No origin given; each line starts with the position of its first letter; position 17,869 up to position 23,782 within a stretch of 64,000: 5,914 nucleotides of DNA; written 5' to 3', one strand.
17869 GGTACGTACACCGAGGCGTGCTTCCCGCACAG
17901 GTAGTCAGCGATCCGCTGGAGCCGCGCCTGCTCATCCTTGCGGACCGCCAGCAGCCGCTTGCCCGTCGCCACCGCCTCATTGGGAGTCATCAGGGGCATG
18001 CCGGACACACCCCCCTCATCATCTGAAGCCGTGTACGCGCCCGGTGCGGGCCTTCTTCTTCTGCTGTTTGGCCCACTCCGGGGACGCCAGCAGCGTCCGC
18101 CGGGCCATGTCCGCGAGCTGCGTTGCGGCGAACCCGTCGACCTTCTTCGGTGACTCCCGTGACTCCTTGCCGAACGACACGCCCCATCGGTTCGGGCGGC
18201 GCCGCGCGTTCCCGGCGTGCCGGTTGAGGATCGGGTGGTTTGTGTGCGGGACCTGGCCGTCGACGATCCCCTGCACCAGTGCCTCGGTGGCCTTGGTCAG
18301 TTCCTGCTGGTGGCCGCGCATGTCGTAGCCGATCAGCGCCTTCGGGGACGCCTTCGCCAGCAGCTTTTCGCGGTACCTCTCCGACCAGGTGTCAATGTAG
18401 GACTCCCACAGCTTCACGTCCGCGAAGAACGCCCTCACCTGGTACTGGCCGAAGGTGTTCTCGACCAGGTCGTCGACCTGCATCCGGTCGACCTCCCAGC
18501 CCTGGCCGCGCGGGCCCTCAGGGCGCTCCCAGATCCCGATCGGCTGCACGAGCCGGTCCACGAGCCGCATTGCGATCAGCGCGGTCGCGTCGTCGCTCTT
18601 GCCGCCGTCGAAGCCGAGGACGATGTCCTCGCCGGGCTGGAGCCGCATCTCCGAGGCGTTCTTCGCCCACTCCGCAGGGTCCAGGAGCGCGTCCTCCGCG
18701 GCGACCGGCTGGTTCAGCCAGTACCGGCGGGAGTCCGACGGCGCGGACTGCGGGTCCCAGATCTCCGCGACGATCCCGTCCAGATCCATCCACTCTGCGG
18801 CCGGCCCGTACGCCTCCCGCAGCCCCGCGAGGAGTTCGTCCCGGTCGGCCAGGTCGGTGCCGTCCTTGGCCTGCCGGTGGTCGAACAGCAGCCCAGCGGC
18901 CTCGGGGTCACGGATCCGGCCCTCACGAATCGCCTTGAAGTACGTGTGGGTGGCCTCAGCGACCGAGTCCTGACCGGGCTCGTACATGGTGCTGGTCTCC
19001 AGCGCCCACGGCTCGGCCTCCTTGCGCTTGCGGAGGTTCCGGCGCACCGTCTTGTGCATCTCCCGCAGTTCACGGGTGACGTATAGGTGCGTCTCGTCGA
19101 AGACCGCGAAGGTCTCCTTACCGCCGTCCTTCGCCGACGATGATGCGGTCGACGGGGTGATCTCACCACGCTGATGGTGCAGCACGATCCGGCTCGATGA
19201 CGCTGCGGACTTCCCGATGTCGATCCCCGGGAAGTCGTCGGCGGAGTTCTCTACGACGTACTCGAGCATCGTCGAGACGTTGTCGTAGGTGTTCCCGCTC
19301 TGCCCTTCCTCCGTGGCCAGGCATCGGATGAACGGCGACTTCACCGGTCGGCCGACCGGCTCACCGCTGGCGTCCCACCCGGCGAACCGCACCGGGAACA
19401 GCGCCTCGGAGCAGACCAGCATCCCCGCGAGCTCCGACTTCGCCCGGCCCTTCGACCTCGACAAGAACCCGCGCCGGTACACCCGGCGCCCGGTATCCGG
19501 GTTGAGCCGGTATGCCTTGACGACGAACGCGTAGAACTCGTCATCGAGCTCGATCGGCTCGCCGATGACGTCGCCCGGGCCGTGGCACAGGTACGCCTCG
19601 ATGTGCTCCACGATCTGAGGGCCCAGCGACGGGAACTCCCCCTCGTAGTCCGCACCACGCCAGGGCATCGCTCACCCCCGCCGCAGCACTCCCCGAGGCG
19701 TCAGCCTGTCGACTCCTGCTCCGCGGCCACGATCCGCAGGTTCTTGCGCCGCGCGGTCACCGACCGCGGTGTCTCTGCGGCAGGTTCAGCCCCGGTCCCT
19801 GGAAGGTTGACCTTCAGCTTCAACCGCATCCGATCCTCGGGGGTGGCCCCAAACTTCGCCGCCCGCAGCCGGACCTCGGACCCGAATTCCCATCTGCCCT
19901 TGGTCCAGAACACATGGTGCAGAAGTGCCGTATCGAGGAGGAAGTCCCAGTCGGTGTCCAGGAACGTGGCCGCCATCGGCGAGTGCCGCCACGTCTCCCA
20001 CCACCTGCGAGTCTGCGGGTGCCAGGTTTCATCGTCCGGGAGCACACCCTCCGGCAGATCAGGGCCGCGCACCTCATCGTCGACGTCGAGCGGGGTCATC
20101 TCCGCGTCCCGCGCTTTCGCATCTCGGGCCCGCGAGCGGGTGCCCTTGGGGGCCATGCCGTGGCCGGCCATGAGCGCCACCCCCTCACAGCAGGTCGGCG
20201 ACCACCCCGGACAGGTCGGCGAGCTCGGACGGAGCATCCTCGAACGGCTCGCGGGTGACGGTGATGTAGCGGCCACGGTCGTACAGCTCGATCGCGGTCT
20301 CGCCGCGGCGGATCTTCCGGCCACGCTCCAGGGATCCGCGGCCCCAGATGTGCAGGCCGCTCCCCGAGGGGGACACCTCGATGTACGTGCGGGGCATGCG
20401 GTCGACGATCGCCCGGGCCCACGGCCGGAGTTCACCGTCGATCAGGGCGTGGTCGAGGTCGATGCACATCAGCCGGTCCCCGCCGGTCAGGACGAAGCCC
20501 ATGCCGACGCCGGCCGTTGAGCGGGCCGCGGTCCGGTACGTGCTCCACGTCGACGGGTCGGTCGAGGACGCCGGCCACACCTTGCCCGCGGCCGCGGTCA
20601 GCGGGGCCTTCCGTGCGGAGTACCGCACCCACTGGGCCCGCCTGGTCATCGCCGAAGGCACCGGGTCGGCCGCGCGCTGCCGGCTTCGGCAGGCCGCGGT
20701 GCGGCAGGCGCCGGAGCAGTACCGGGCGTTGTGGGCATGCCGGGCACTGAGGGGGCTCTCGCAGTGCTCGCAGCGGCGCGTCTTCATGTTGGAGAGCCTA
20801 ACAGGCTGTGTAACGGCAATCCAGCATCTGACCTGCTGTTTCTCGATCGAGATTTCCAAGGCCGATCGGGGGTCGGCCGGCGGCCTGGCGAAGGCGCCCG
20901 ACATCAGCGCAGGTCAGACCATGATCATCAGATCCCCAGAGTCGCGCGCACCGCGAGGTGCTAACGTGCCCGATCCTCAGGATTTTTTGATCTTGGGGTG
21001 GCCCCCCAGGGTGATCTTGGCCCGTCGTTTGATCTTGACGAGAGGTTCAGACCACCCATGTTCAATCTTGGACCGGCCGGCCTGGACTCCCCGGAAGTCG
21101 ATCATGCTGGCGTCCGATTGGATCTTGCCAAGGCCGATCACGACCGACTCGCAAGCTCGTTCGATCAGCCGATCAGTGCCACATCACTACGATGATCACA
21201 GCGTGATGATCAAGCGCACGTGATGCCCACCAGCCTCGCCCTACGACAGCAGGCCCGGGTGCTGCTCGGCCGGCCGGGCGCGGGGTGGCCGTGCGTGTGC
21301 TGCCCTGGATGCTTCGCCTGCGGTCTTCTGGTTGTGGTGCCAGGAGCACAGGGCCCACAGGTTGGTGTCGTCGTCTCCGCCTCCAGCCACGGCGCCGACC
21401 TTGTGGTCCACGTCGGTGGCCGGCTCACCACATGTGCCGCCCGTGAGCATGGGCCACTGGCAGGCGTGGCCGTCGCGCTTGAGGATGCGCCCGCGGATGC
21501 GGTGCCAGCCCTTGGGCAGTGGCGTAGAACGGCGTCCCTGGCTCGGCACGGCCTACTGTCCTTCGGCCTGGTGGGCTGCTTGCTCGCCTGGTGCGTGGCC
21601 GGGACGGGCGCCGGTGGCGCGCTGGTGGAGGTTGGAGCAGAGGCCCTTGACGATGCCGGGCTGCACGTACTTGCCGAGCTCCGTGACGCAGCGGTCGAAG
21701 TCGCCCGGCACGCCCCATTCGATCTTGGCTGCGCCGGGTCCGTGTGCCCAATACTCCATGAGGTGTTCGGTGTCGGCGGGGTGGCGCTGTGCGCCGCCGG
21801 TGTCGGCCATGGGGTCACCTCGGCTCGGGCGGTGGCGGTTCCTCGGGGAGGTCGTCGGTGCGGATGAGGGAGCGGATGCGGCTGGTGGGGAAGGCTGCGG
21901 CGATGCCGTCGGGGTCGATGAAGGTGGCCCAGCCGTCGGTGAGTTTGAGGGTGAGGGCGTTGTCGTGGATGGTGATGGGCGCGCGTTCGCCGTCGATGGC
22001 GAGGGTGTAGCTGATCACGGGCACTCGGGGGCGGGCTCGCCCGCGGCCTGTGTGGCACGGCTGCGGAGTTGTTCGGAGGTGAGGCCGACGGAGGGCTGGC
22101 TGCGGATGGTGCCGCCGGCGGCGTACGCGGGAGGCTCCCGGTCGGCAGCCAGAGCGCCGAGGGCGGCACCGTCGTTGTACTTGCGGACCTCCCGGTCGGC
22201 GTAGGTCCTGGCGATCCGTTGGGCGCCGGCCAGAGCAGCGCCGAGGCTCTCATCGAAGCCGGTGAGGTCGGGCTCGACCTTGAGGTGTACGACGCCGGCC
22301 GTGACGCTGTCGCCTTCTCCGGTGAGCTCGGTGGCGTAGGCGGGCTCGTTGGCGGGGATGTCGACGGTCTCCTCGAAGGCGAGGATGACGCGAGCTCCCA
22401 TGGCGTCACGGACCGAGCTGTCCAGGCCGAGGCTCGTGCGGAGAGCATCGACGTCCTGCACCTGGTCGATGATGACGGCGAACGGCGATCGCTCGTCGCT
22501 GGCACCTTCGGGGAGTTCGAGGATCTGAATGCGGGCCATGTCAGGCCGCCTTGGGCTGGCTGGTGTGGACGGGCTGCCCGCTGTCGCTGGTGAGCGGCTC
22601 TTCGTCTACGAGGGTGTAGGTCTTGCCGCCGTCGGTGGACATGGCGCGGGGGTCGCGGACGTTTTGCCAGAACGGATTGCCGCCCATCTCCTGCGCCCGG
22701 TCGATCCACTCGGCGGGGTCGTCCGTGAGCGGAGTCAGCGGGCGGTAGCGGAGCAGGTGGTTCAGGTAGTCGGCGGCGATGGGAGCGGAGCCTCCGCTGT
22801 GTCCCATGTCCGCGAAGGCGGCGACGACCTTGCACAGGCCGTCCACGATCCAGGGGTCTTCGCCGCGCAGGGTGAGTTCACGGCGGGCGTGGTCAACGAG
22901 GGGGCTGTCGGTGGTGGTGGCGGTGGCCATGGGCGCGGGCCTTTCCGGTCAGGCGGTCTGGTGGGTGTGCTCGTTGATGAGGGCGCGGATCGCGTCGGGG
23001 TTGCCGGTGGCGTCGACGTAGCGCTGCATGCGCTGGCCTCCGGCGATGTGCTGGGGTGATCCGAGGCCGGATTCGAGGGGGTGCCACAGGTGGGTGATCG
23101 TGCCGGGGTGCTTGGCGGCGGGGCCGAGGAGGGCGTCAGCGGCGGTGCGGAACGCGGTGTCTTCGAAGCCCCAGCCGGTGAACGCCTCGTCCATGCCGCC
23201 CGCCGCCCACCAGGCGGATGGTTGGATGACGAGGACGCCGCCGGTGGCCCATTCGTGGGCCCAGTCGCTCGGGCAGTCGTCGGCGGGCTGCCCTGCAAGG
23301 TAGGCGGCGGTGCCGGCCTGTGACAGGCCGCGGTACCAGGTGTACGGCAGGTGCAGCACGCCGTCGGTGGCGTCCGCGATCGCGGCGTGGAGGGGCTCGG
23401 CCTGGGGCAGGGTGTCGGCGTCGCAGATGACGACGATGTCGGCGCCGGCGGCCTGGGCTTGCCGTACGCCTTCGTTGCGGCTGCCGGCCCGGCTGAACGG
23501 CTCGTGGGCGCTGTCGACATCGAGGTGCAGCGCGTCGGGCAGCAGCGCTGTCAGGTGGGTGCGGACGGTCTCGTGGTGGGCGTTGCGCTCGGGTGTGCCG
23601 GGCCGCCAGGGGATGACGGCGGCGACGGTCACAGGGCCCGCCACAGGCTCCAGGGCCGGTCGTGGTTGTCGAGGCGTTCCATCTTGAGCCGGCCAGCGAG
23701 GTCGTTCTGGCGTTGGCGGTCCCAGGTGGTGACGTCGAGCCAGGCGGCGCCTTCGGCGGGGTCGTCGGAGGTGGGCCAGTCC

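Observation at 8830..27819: Candidate virion-glycosylation system with four glycosyltransferases, its own nucleotide-sugar dehydrogenase and two methyltransferases in the late operon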

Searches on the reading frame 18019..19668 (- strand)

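Call 7: search_protein_families(library=pfam, proteins=[window:18019-19668:-], max_evalue=0.01)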
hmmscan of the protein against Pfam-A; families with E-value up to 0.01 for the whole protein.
window:18019-19668:- (549 aa): 1 family
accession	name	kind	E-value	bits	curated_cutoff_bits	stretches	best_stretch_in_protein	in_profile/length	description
PF03354.21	TerL_ATPase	-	0.0013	18.9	23.7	1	159-226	97-161/178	Terminase large subunit, ATPase domain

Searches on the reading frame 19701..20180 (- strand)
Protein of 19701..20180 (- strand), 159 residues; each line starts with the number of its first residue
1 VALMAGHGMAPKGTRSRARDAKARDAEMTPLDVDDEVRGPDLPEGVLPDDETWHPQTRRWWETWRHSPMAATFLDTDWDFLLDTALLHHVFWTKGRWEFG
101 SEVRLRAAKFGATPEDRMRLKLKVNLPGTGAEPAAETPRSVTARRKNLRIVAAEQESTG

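Call 74: search_protein_families(library=pfam, proteins=[window:19701-20180:-], max_evalue=0.01)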
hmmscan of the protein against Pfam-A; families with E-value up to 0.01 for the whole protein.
window:19701-20180:- (159 aa): 1 family
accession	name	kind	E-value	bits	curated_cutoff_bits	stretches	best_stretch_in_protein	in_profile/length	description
PF25673.1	Terminase_7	-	5.4e-35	120.8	27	1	7-148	2-138/139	Phage terminase small subunit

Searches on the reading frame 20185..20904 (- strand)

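Call 7: search_protein_families(library=pfam, proteins=[window:20185-20904:-], max_evalue=0.01)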
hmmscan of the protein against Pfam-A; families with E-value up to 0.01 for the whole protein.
window:20185-20904:- (239 aa): 1 family
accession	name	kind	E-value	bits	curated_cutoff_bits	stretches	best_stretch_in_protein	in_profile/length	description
PF09250.16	Prim-Pol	-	4.4e-05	24.4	22.8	1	97-216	17-132/158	Bifunctional DNA primase/polymerase, N-terminal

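Call 17: search_protein_families(library=ncbifam, proteins=[window:20185-20787:-], max_evalue=0.01)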
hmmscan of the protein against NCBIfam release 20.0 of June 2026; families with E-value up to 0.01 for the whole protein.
window:20185-20787:- (200 aa): 0 families

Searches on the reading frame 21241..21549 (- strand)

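Call 74: search_protein_families(library=pfam, proteins=[window:21241-21549:-], max_evalue=0.01)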
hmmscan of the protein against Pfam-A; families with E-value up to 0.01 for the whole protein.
window:21241-21549:- (102 aa): 1 family
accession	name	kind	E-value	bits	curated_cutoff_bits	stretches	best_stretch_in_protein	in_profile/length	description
PF01844.29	HNH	-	0.0021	18.6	21.4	1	40-77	4-46/47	HNH endonuclease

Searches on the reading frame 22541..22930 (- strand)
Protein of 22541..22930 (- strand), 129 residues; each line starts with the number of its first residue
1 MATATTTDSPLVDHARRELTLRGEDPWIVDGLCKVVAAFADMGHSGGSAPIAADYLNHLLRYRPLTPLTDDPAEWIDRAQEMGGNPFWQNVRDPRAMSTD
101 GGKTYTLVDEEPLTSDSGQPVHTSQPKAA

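Call 74: search_protein_families(library=pfam, proteins=[window:22541-22930:-], max_evalue=0.01)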
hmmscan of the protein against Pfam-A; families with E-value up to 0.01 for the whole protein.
window:22541-22930:- (129 aa): 1 family
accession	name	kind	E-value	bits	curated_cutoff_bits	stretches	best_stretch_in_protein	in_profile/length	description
PF25185.1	Tad3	-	4.4e-31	107.5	27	1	10-112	2-107/119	Type I Thoeris inhibitor Tad3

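Call 116: search_protein_families(library=padloc, proteins=[window:22541-22930:-], max_evalue=0.001)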
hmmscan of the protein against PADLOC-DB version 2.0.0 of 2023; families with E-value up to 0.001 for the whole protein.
window:22541-22930:- (129 aa): 0 families

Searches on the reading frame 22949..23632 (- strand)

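Call 9: search_protein_families(library=phrogs, proteins=[window:22949-23632:-], max_evalue=0.01)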
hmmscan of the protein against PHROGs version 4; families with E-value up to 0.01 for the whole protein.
window:22949-23632:- (227 aa): 3 families
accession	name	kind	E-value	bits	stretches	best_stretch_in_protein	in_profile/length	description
phrog_1721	-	moron, auxiliary metabolic gene and host takeover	8.9e-30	105.1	1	1-220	2-230/232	galactosyl transferase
phrog_2456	-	moron, auxiliary metabolic gene and host takeover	2e-05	25.3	1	49-161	63-168/239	glycosyltransferase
phrog_26327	-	unknown function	0.0044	17.3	0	130-187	176-234/331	-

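Call 17: search_protein_families(library=ncbifam, proteins=[window:22949-23632:-], max_evalue=0.01)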
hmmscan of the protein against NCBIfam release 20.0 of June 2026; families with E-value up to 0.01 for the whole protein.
window:22949-23632:- (227 aa): 1 family
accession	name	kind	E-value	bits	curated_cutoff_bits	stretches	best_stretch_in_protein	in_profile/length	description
NF041886.1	Rmf_CrpP_fam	subfamily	0.0081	15.7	28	0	105-122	4-21/39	Rmf/CrpP family protein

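Call 116: search_protein_families(library=padloc, proteins=[window:22949-23632:-], max_evalue=0.001)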
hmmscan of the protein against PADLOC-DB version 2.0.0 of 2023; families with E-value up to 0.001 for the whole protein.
window:22949-23632:- (227 aa): 0 families
